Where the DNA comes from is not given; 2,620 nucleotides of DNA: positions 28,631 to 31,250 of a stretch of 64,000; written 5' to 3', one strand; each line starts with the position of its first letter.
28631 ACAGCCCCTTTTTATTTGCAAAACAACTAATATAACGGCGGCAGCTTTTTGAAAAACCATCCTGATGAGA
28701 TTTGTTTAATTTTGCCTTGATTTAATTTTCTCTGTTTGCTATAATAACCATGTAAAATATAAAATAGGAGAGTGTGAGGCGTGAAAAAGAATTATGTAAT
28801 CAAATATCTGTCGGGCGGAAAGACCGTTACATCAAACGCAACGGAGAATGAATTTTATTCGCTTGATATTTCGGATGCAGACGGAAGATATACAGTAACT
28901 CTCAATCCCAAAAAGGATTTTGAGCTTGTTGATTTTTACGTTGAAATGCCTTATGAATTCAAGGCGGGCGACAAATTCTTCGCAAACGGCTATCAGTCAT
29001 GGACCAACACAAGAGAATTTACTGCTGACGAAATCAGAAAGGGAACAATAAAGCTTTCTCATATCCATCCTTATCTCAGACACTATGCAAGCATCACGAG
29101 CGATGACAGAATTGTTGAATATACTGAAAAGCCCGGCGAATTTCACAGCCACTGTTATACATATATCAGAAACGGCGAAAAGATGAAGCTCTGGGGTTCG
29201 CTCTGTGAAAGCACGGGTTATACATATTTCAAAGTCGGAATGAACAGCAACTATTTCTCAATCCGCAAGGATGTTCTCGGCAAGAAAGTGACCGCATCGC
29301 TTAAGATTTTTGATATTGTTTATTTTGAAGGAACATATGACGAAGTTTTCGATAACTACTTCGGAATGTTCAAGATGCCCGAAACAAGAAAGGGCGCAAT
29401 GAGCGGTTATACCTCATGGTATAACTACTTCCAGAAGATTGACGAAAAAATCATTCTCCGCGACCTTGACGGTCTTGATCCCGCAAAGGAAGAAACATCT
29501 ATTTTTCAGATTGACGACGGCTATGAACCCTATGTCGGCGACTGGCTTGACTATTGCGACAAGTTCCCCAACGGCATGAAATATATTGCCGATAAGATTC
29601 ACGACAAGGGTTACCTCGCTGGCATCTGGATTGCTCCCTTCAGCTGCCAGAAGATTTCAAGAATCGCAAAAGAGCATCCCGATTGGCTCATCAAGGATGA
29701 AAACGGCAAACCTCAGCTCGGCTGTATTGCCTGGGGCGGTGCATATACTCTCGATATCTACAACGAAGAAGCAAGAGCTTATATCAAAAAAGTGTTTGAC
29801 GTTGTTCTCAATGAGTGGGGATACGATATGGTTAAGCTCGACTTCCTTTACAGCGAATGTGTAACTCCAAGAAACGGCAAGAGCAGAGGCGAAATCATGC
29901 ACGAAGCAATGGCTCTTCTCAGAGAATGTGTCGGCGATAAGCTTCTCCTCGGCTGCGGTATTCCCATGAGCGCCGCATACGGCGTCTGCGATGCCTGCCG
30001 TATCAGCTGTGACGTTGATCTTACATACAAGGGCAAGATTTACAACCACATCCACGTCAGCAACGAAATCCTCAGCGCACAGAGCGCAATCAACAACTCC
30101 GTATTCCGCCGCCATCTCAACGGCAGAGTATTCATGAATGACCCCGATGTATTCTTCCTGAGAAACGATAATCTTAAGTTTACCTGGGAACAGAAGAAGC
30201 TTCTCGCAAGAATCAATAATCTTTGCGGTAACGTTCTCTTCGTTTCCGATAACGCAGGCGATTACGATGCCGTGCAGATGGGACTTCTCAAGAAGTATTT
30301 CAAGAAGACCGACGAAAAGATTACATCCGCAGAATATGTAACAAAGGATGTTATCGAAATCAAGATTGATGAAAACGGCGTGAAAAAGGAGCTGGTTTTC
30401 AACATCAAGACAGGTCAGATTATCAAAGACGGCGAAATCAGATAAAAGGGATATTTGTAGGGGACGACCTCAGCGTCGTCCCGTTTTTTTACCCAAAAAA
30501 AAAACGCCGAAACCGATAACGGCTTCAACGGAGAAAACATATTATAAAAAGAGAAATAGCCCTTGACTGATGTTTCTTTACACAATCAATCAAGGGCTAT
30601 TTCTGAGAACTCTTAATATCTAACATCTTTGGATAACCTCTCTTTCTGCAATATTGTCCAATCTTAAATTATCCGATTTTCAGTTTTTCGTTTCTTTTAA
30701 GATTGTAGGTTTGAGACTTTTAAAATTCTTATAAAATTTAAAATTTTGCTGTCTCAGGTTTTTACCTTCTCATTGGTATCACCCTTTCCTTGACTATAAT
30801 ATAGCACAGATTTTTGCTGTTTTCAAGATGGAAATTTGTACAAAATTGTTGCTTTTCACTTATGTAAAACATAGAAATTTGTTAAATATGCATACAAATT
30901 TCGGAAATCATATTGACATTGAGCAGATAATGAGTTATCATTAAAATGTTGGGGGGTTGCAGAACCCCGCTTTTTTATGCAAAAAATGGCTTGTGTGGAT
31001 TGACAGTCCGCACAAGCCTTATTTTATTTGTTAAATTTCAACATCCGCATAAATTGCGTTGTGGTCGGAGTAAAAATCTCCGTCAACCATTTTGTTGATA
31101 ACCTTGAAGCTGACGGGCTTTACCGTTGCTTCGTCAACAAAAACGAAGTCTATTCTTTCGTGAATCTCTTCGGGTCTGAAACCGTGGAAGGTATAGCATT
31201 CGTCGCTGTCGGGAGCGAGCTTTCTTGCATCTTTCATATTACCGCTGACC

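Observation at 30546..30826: Orphan about 245-nt structured transcript with a strong RBS driving a 3-codon ORF (MRR)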

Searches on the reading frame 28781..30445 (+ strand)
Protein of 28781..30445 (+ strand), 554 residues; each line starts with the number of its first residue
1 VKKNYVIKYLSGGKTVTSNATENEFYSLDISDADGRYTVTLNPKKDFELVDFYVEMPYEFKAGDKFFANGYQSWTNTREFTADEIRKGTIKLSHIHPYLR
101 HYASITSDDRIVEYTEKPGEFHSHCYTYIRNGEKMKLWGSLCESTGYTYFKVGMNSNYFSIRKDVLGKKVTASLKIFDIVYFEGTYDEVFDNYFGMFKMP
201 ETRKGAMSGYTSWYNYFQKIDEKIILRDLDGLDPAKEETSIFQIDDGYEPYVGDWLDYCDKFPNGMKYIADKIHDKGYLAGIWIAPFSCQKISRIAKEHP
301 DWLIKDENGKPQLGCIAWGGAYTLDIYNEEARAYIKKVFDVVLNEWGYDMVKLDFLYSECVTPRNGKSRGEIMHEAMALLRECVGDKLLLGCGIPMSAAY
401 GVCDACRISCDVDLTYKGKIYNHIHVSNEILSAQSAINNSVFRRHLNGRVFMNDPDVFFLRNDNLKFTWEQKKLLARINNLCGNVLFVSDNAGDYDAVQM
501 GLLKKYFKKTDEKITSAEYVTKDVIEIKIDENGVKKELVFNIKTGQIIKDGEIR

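Call 23: search_protein_families(library=pfam, proteins=[window:28781-30445:+])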
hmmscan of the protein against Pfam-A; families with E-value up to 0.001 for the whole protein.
window:28781-30445:+ (554 aa): 2 families
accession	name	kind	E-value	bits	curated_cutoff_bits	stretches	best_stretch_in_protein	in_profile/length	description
PF02065.24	Melibiase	-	1.7e-15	57.3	27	1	251-355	91-191/347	Melibiase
PF01055.32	Glyco_hydro_31_2nd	-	5.9e-06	26.3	23.5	1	259-356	58-157/328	Glycosyl hydrolases family 31 TIM-barrel domain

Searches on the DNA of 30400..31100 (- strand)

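Call 4: search_rna_families(source=window, start=30400, end=31100, threshold=evalue, max_evalue=10, show_alignments=3)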
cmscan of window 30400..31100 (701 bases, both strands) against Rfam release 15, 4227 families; matches with E-value up to 10: 30.
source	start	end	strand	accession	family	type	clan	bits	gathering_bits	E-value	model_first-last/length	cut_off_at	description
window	30498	30589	-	RF01456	VrrA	Gene; antisense;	-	29.3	50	0.007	1-140/140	no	Vibrio regulatory RNA of OmpA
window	30552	30604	-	RF03729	mir-2363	Gene; miRNA;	-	29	90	0.0033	4-69/72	no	mir-2363 microRNA precursor family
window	30552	30604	+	RF03729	mir-2363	Gene; miRNA;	-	26.3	90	0.016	4-69/72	no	mir-2363 microRNA precursor family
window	30547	30609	-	RF00904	mir-392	Gene; miRNA;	-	24.5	62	0.029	1-75/75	no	mir-392 microRNA precursor family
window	30540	30618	-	RF04294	mir-3578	Gene; miRNA;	CL00149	24.5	78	0.042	1-82/82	no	mir-3578 microRNA precursor family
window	30541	30603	-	RF04128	MIR8562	Gene; miRNA;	-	21.8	211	0.12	96-159/242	no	MIR8562 microRNA precursor family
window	30532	30631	-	RF03616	MIR1888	Gene; miRNA;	-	21.8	72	0.15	1-101/101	no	MIR1888 microRNA precursor family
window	30816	30927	-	RF01216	snR87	Gene; snRNA; snoRNA; CD-box;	CL00046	20.8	37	0.59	1-109/109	no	Small nucleolar RNA snR87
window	30551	30606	-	RF04157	MIR9486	Gene; miRNA;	-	20.3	100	0.21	1-119/119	no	MIR9486 microRNA precursor family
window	30495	30584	-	RF02892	SR6_antitoxin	Gene; antisense;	-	19.8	55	1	1-104/104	no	Bacillus SR6 antitoxin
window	30550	30604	-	RF03171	mir-1012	Gene; miRNA;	-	19.4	70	0.71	1-59/59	no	mir-1012 microRNA precursor family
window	30492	30584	-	RF00558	L20_leader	Cis-reg; leader;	-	19.1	58.7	0.41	1-127/127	no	Ribosomal protein L20 leader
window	30487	30609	-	RF03532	SQ2397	Cis-reg;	-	18.8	100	0.81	1-243/243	no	Cis-regulator of HTH transcription factor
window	30540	30618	+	RF04294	mir-3578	Gene; miRNA;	CL00149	18.5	78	1.7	1-82/82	no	mir-3578 microRNA precursor family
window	30831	30903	+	RF02332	TtnuHACA25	Gene; snRNA; snoRNA; HACA-box;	-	18.4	100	3.6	1-111/111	no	Tetrahymena snoRNA TtnuHACA25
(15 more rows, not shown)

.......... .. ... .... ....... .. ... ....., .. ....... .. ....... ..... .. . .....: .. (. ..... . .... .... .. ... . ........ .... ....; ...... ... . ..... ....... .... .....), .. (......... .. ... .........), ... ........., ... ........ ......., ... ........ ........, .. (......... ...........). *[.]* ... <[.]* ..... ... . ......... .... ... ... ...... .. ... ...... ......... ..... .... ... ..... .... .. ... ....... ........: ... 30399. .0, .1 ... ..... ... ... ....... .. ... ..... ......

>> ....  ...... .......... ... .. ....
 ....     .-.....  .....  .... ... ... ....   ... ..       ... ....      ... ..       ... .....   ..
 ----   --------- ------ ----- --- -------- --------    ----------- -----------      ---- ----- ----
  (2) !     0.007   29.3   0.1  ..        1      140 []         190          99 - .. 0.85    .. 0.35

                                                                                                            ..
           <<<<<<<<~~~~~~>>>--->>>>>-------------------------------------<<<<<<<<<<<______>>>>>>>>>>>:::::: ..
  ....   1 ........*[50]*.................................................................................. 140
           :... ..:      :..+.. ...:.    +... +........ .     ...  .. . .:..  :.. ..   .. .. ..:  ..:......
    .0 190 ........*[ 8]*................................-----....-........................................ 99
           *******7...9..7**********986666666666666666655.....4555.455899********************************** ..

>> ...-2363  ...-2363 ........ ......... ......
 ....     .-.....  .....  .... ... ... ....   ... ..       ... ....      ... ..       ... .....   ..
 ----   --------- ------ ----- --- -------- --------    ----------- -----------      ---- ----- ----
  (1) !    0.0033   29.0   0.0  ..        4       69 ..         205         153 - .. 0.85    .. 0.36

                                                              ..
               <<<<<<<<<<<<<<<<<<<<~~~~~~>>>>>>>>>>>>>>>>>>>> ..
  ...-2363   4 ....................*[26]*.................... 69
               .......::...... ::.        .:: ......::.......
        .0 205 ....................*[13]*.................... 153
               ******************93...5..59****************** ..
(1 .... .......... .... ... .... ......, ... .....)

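Call 30: search_dna_similar(query=window:30540-30830:-, collection=phages, mode=distant)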
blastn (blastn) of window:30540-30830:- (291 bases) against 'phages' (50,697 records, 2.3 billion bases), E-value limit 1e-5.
No match.

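Call 83: search_dna_similar(query=window:30540-30830:-, collection=plasmids, mode=distant)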
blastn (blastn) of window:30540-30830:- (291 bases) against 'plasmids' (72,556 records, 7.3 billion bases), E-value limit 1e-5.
No match.
